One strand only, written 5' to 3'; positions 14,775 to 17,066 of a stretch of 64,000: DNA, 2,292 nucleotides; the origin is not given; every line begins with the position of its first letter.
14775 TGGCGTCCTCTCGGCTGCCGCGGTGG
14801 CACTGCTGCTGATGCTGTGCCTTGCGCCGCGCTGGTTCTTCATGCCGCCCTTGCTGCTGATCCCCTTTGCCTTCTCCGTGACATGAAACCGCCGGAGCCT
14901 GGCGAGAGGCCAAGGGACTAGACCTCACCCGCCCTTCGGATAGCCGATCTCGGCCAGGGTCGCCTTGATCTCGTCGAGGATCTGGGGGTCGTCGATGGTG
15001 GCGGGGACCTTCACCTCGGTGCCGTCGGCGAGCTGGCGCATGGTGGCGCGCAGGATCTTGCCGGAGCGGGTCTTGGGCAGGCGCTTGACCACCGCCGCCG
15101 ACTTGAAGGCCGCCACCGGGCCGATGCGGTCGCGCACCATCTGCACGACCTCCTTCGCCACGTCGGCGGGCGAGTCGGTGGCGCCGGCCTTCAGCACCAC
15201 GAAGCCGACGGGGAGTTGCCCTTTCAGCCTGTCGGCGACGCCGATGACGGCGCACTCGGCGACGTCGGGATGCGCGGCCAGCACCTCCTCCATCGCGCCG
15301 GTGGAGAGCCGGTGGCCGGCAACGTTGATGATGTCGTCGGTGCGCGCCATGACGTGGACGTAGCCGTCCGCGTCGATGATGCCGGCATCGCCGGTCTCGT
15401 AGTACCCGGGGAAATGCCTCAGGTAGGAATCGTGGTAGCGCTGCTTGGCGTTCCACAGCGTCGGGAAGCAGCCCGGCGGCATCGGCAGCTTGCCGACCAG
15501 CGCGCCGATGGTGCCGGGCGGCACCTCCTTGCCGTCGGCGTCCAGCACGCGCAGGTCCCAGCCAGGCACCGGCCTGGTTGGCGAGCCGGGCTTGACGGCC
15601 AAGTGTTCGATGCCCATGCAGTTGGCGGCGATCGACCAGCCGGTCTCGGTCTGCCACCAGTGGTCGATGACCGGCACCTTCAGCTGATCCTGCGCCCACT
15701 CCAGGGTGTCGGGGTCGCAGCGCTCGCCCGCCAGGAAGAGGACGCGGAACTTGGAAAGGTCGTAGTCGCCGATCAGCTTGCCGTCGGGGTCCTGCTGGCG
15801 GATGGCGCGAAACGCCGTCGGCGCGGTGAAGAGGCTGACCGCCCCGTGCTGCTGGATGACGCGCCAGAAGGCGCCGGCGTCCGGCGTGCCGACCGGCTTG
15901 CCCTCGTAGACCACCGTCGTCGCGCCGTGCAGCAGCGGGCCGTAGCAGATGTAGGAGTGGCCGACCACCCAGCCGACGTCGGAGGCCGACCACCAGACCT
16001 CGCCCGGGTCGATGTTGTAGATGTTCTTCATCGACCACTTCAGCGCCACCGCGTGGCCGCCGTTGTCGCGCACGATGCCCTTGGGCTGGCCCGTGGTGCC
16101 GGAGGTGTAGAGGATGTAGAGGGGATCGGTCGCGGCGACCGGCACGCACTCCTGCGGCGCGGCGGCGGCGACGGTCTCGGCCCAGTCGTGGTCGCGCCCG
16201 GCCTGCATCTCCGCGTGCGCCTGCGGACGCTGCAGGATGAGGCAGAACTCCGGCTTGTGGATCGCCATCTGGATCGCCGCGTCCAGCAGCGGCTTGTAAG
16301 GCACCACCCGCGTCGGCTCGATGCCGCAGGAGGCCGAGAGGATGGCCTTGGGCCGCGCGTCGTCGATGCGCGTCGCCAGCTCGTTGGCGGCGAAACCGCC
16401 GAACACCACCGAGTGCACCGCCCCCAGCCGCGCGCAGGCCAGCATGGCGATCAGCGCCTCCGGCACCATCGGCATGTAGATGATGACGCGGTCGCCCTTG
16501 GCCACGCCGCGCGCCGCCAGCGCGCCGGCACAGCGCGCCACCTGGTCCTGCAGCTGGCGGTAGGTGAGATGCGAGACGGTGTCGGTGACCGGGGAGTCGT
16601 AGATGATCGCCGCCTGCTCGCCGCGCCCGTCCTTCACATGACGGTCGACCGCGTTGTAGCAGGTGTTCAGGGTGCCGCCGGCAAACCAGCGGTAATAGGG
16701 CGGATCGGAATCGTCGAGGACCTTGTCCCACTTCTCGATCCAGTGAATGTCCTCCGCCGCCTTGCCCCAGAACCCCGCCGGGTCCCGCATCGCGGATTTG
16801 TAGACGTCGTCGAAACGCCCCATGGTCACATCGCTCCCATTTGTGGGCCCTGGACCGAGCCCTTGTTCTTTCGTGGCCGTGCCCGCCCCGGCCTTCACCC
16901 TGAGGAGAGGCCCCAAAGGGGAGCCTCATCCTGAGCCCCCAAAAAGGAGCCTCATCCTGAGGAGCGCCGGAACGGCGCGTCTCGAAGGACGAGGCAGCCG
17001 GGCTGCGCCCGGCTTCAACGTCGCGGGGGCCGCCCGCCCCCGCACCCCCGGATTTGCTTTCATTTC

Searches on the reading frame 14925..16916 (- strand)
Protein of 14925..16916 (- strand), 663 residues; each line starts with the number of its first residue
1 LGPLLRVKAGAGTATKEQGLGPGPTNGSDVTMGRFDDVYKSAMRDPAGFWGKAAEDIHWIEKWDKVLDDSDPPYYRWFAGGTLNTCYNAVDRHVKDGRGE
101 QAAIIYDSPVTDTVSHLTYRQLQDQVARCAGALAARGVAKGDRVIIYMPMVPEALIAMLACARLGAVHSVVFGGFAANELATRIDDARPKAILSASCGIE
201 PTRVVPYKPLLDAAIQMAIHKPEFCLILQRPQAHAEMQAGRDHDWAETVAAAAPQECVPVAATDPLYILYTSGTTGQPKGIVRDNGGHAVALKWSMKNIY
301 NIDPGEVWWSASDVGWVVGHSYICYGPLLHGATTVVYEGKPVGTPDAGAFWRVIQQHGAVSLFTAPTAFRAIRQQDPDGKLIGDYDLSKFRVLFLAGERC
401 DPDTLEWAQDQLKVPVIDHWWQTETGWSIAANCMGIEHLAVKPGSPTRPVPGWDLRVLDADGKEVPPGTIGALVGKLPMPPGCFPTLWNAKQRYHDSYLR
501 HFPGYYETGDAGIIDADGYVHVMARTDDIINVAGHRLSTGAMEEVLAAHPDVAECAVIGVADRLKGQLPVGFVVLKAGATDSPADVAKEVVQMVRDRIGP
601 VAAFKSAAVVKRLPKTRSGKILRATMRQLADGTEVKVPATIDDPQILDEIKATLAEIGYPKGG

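Call 47: find_related_loci(query=window:14925-16916:-, collection=genome_contigs, flank=10000)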
Query window:14925-16916:- (663 aa) in genome_contigs; peptide patterns used: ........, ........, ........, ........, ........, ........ (x = any residue, [..] = any of these).
600 stretches matched a pattern (row limit reached: there are more); 594 encode a relative of the query (tblastn E <= 1e-3); the best 80 are kept; 80 distinct loci.
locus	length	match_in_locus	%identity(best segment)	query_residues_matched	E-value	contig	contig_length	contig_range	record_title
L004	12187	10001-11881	70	35-661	0e+0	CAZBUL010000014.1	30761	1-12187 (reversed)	MAG TPA_asm: uncultured Desulfobacterales bacterium isolate binchicken_co309_126 genome assembly, contig: NODE_826_lengt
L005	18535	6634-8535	71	28-661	0e+0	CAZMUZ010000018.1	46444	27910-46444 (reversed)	MAG TPA_asm: uncultured Rhodospirillaceae bacterium isolate binchicken_co199_93 genome assembly, contig: NODE_834_length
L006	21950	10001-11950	68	12-661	0e+0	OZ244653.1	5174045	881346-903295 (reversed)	MAG: bacterium isolate 39c32cc5-dc70-4d00-b26d-4165b0e321b9 genome assembly, chromosome: 1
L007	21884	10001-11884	70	35-662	0e+0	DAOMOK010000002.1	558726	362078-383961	MAG TPA_asm: Chloroflexota bacterium isolate AMR_MDS_5888 NODE_4_length_558726_cov_25.153665, whole genome shotgun seque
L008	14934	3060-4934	70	35-658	0e+0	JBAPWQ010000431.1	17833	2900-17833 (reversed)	MAG: Desulfobacterales bacterium isolate MFD00116_ilm_asm_bin20 k127_199784, whole genome shotgun sequence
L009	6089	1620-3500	69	35-661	0e+0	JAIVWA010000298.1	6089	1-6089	MAG: Gammaproteobacteria bacterium isolate HYP3_UM_18 NODE_1937_length_6089_cov_0.844348, whole genome shotgun sequence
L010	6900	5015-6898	69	30-657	0e+0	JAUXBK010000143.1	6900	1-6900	MAG: Sedimenticola sp. isolate CSMAG_2797 CSMAG_2797_k117_4184040_length_6900_cov_29.9572, whole genome shotgun sequence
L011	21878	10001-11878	69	34-659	0e+0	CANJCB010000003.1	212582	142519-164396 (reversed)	MAG: Rhodospirillales bacterium isolate RH-23may17-127 genome assembly, contig: RH-23may17-C283, whole genome shotgun se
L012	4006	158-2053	69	29-660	0e+0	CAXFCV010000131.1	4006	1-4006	MAG TPA_asm: uncultured Rhodospirillaceae bacterium isolate ERR599002_binner12_Refined_20 genome assembly, contig: ERZ83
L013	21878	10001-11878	69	35-659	0e+0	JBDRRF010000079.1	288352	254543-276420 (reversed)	MAG: Pseudomonadota bacterium isolate MEGAHIT-group-2.86 k141_104636, whole genome shotgun sequence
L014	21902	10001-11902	69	26-658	0e+0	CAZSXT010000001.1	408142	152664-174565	MAG TPA_asm: uncultured Rhodospirillaceae bacterium isolate SRP134809_co1_563 genome assembly, contig: NODE_5_length_408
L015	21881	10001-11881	69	33-659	0e+0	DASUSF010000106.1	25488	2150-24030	MAG TPA_asm: Geminicoccaceae bacterium isolate SMAG_U1729 k141_2029353, whole genome shotgun sequence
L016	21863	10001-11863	71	39-659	0e+0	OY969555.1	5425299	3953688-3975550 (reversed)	MAG: uncultured Acidobacteriota bacterium isolate MFD02248.bin.1.120 genome assembly, chromosome: 1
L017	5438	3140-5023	70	35-662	0e+0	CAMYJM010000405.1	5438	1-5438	MAG: uncultured Acidimicrobiaceae bacterium isolate FO_M_Acidobacteriota_19.1 genome assembly, contig: scaffold_33023, w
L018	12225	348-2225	69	36-661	0e+0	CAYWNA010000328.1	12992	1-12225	MAG TPA_asm: uncultured Pirellulaceae bacterium isolate binchicken_co65_467 genome assembly, contig: NODE_19159_length_1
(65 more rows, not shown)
